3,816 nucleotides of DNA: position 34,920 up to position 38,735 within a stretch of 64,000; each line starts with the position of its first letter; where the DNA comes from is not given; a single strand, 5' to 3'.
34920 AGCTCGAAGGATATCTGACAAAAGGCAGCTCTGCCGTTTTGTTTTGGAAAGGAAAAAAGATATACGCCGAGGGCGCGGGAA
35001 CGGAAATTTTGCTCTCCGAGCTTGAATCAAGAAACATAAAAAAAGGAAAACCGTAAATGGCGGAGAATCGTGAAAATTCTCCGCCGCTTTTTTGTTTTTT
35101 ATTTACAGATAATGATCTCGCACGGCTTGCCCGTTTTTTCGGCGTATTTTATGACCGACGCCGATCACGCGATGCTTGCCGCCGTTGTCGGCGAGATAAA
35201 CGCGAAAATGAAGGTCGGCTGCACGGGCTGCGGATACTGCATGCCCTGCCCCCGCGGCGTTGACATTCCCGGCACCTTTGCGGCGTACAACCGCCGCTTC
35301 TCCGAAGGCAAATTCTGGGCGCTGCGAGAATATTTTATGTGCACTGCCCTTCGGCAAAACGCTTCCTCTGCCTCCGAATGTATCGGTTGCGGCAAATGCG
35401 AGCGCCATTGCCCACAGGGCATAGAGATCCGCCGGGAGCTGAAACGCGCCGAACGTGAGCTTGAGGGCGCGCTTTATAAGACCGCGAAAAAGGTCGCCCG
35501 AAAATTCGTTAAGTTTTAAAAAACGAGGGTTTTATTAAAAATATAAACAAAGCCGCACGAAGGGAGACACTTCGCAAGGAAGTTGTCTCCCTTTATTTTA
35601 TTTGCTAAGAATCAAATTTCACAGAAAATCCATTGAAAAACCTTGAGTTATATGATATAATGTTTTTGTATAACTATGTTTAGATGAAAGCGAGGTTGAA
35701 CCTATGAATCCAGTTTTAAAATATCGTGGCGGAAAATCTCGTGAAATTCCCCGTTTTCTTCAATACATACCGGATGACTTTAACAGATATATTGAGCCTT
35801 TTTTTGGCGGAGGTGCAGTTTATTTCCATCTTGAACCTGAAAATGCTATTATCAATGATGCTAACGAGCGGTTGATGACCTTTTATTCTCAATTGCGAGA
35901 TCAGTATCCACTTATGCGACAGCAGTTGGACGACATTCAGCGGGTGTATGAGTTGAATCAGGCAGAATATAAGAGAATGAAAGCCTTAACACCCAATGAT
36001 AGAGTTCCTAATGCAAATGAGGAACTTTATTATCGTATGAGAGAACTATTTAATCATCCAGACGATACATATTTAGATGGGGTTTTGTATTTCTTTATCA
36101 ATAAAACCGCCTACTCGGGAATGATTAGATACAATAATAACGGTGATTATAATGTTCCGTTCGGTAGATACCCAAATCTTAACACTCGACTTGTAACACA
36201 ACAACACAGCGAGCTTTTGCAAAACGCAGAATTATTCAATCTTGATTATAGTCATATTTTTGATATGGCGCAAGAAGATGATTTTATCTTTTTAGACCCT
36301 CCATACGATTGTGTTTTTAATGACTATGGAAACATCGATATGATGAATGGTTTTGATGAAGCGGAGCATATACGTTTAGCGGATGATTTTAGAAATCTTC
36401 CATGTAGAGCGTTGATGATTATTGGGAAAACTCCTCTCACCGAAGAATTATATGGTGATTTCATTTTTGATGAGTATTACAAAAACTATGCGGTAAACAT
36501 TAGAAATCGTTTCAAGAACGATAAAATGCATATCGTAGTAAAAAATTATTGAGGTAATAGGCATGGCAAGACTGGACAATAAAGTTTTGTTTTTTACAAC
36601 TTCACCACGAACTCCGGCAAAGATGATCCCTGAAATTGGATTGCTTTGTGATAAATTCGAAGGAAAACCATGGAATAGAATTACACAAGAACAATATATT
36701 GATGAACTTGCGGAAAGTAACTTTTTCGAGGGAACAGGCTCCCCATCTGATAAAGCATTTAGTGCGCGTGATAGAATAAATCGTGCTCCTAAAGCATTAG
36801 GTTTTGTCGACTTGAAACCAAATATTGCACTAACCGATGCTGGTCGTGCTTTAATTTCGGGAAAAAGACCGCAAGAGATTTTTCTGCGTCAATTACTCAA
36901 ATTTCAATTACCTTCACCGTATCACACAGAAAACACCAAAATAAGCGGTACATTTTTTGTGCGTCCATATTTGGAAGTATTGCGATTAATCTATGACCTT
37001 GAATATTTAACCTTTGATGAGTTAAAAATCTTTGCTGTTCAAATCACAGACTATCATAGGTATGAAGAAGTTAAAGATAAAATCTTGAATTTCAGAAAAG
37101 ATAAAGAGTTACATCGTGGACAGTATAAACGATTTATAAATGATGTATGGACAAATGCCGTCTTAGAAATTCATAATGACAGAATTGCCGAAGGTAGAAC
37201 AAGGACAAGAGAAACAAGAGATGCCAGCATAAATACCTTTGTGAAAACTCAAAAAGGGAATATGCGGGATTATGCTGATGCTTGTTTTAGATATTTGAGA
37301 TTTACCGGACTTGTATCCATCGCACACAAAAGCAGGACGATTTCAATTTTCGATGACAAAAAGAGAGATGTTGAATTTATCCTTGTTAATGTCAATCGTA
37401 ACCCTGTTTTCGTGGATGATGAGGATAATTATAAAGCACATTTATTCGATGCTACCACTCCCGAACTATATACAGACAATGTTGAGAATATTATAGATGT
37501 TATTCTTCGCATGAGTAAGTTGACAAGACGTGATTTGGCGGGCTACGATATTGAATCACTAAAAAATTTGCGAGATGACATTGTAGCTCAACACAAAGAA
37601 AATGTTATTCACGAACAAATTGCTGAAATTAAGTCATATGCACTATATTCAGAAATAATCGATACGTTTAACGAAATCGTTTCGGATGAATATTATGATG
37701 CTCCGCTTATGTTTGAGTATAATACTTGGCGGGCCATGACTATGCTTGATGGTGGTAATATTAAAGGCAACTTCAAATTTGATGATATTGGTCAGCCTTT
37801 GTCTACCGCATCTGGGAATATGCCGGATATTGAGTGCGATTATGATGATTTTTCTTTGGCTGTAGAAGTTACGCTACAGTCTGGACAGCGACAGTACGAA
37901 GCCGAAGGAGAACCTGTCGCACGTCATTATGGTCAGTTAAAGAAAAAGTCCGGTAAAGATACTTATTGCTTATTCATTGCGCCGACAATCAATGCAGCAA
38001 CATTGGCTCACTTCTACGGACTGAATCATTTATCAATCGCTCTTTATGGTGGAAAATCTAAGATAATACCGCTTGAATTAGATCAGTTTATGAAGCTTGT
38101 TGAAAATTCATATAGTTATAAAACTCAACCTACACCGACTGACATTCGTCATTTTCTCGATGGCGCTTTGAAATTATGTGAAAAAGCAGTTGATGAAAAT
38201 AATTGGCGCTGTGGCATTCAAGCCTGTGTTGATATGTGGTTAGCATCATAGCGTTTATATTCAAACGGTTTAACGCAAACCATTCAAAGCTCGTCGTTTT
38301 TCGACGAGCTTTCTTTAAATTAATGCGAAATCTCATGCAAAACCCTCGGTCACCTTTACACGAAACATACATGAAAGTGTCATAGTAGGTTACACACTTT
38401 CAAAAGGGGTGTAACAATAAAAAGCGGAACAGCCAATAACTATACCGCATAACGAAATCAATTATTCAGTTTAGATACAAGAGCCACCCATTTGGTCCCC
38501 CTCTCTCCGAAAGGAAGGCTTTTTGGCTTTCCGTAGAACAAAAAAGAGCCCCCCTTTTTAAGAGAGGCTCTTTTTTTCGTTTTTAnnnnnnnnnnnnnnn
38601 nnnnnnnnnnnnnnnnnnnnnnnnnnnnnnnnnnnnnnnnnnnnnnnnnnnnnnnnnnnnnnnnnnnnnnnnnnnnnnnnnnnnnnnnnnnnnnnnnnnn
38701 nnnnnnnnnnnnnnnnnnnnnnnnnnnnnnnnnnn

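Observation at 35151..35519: Diverged direct repeat of a gene 3' end, 12 kb apart, with the orphan copy sitting at the edge of the R-M island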

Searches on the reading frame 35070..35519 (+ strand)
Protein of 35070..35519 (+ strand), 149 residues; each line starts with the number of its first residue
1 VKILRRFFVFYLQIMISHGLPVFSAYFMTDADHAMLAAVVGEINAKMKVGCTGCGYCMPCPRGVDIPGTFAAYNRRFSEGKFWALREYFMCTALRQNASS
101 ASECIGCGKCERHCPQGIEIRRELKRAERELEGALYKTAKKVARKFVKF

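Call 8: search_protein_families(library=pfam, proteins=[window:35070-35519:+])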
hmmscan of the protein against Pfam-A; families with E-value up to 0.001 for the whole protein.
window:35070-35519:+ (149 aa): 10 families
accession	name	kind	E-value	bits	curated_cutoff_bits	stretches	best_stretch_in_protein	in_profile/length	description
PF13187.11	Fer4_9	-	2e-10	40.9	27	1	51-117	2-50/52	4Fe-4S dicluster domain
PF13534.11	Fer4_17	-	5.2e-09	37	22.2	1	51-118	2-60/61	4Fe-4S dicluster domain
PF13237.11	Fer4_10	-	1.1e-07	32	25.5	1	101-125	6-33/53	4Fe-4S dicluster domain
PF13183.11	Fer4_8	-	1.5e-06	29.1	27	1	51-118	5-68/68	4Fe-4S dicluster domain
PF13746.11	Fer4_18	-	4.2e-06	27.4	27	1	95-125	52-82/114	4Fe-4S dicluster domain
PF14697.11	Fer4_21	-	4.7e-05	23.9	35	0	102-116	6-20/59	4Fe-4S dicluster domain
PF00037.32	Fer4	-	6.8e-05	22.9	21.1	1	102-117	6-21/24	4Fe-4S binding domain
PF25160.1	LdpA_Fe-S-bd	-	9.6e-05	22.5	27.6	0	92-117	16-41/49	LdpA Fe-S cluster-binding domain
PF17179.9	Fer4_22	-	9.9e-05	23.6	27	0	95-118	72-95/95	4Fe-4S dicluster domain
PF12837.12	Fer4_6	-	0.00067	19.9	25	0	104-115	9-20/24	4Fe-4S binding domain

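Call 13: find_homologous_proteins(query=window:35151-35516:+)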
Query window:35151-35516:+ (122 aa): 563 proteins with E <= 0.001 among 572 candidates; the best 120 are listed.
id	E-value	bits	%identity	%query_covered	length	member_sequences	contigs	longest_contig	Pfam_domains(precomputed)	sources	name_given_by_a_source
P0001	2.3e-56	207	72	100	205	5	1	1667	PF00037.33,PF13746.12,PF13534.12,PF13237.12,PF13183.12,PF13187.12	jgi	jgi:predicted aldo/keto reductase-like oxidoreductase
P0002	5.5e-55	202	67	100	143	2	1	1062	PF17179.10,PF13746.12,PF13534.12,PF25160.2,PF13237.12,PF13183.12,PF13187.12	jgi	-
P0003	1.7e-54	201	70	100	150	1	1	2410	PF14697.12,PF17179.10,PF00037.33,PF13746.12,PF13534.12,PF25160.2,PF13237.12,PF13183.12,PF13187.12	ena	-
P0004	2.3e-54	200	69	100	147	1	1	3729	PF13746.12,PF13534.12,PF13237.12,PF13183.12,PF13187.12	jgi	-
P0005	2.7e-54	200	75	93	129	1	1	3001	PF17179.10,PF13746.12,PF13534.12,PF25160.2,PF13237.12,PF13183.12,PF13187.12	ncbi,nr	ncbi:MAG: 4Fe-4S dicluster domain-containing protein, partial [Clostridia bacterium]|nr:4Fe-4S diclu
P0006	3.2e-54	200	73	94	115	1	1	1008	PF13534.12,PF13183.12,PF13187.12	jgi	jgi:predicted aldo/keto reductase-like oxidoreductase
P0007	6.5e-53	196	70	97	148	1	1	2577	PF13746.12,PF13534.12,PF13237.12,PF13183.12,PF13187.12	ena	-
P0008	6.8e-53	196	69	98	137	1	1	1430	PF13746.12,PF13534.12,PF13237.12,PF13183.12,PF13187.12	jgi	jgi:predicted aldo/keto reductase-like oxidoreductase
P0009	9.1e-53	195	67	100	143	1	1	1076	PF17179.10,PF13746.12,PF13534.12,PF25160.2,PF13237.12,PF13183.12,PF13187.12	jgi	-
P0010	1.2e-52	195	66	100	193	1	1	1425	PF17179.10,PF13746.12,PF13534.12,PF13237.12,PF13183.12,PF13187.12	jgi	jgi:predicted aldo/keto reductase-like oxidoreductase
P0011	1.5e-52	195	72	93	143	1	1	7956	PF17179.10,PF13746.12,PF13534.12,PF25160.2,PF13237.12,PF13183.12,PF13187.12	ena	-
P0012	1.8e-52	194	70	100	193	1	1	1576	PF13746.12,PF13534.12,PF13237.12,PF13187.12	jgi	jgi:predicted aldo/keto reductase-like oxidoreductase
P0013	1.9e-52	194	68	100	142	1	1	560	PF17179.10,PF13534.12,PF25160.2,PF13237.12,PF13183.12,PF13187.12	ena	-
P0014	2.6e-52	194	67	100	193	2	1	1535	PF13746.12,PF13534.12,PF13183.12,PF13187.12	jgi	-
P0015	2.6e-52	194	66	100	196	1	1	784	PF17179.10,PF13746.12,PF13534.12,PF13237.12,PF13183.12,PF13187.12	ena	-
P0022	2.1e-51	191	65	100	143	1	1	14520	PF13746.12,PF13534.12,PF13237.12,PF13183.12,PF13187.12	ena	-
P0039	1.0e-50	189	67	97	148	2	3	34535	PF13746.12,PF13534.12,PF13237.12,PF13183.12,PF13187.12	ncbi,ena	-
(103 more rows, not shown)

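Call 19: find_encoding_contigs(protein=P0039, flank=6000, max_places=4)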
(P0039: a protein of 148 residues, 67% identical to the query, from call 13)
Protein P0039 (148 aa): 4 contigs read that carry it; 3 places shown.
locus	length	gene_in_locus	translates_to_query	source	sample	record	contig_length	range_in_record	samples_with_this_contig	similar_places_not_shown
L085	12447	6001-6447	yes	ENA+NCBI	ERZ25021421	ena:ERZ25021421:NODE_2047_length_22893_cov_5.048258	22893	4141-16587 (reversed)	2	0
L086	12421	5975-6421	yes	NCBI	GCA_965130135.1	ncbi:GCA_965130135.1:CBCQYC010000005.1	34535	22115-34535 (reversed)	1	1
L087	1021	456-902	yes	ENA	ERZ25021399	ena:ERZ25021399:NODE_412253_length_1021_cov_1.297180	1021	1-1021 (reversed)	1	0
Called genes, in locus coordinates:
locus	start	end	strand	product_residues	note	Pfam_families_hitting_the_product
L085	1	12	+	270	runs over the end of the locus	PF00456:Transketolase_N, PF13292:DXP_synthase_N, PF00676:E1_dh, PF02775:TPP_enzyme_C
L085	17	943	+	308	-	PF02779:Transket_pyr, PF02780:Transketolase_C, PF22613:Transketolase_C_1 (weak)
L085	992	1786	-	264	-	PF03747:ADP_ribosyl_GH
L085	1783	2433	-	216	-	-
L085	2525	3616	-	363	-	PF01661:Macro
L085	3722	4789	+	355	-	-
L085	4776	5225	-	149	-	PF00581:Rhodanese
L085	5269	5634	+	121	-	PF00248:Aldo_ket_red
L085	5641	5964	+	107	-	PF00248:Aldo_ket_red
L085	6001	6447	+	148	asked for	PF13746:Fer4_18 (faint), PF13237:Fer4_10 (faint), PF13183:Fer4_8 (weak), PF13187:Fer4_9, PF13534:Fer4_17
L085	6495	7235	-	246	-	-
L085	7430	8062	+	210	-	PF06078:DUF937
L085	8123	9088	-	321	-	PF01116:F_bP_aldolase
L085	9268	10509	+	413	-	PF00365:PFK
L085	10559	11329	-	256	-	PF03309:Pan_kinase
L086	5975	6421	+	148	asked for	PF13746:Fer4_18 (faint), PF13237:Fer4_10 (faint), PF13183:Fer4_8 (weak), PF13187:Fer4_9, PF13534:Fer4_17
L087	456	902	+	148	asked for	PF13746:Fer4_18 (faint), PF13237:Fer4_10 (faint), PF13183:Fer4_8 (weak), PF13187:Fer4_9, PF13534:Fer4_17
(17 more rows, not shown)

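Call 20: find_encoding_contigs(protein=P0022, flank=6000, max_places=4)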
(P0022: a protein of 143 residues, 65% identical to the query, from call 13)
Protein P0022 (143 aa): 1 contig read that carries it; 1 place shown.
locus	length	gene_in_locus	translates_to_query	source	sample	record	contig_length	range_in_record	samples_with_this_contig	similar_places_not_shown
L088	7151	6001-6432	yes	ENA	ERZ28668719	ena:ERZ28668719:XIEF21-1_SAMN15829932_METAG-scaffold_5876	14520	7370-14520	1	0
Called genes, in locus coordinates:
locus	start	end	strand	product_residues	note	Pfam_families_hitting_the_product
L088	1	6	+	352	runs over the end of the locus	PF01208:URO-D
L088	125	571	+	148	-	PF12802:MarR_2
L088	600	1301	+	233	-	PF00702:Hydrolase, PF13419:HAD_2, PF13242:Hydrolase_like (weak)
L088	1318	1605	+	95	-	PF00724:Oxidored_FMN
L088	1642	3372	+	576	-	PF00724:Oxidored_FMN, PF07992:Pyr_redox_2 (weak), PF00070:Pyr_redox (weak), PF00890:FAD_binding_2 (weak), PF12831:FAD_oxidored, PF13450:NAD_binding_8, PF07992:Pyr_redox_2, PF13738:Pyr_redox_3, +6 more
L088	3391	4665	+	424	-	PF04412:AcnX, PF28403:AcnX_2nd, PF28406:AcnX_3rd (weak)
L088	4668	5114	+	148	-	PF01989:AcnX_swivel_put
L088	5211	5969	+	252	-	-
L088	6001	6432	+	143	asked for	PF13746:Fer4_18 (faint), PF13237:Fer4_10 (faint), PF13183:Fer4_8 (weak), PF13187:Fer4_9, PF13534:Fer4_17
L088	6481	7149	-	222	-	?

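Call 37: find_related_loci(query=window:35151-35516:+, collection=metagenome_contigs, flank=10000)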
Query window:35151-35516:+ (122 aa) in metagenome_contigs; peptide patterns used: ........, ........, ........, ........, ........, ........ (x = any residue, [..] = any of these).
600 stretches matched a pattern (row limit reached: there are more); 578 encode a relative of the query (tblastn E <= 1e-3); the best 80 are kept; 80 distinct loci.
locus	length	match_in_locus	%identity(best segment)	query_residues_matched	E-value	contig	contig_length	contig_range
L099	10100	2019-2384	72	1-122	5e-61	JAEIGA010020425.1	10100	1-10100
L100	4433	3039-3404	68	1-122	2e-57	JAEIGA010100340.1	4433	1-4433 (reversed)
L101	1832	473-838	67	1-122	9e-59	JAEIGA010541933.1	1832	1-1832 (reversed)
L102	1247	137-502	66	1-122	2e-58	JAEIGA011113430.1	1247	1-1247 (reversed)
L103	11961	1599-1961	64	2-122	2e-54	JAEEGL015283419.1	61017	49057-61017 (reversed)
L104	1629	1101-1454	65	5-122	9e-56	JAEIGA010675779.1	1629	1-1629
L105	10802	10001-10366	63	1-122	6e-54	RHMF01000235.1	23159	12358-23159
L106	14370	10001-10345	70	5-119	4e-54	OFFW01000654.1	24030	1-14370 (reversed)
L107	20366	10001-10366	62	1-122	4e-54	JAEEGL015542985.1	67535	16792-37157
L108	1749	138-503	64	1-122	2e-55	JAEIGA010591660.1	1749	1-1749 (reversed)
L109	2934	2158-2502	70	5-119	4e-53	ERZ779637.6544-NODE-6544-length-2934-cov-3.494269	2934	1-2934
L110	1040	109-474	62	1-122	3e-56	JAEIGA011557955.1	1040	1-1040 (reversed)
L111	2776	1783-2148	63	1-122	3e-53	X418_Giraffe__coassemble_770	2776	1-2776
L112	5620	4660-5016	63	1-119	1e-52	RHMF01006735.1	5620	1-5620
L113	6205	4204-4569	61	1-122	3e-52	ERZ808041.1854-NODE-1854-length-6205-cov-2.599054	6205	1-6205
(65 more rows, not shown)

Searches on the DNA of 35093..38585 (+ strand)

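Call 58: search_dna_similar(query=window:35093-38585:+, collection=plasmids, mode=near, max_rows=8)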
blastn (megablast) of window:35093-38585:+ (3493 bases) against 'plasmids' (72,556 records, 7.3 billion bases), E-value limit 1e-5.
No match.

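Call 59: search_dna_similar(query=window:35093-38585:+, collection=phages, mode=near, max_rows=8)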
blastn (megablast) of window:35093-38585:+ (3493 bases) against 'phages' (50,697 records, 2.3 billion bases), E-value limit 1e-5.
No match.
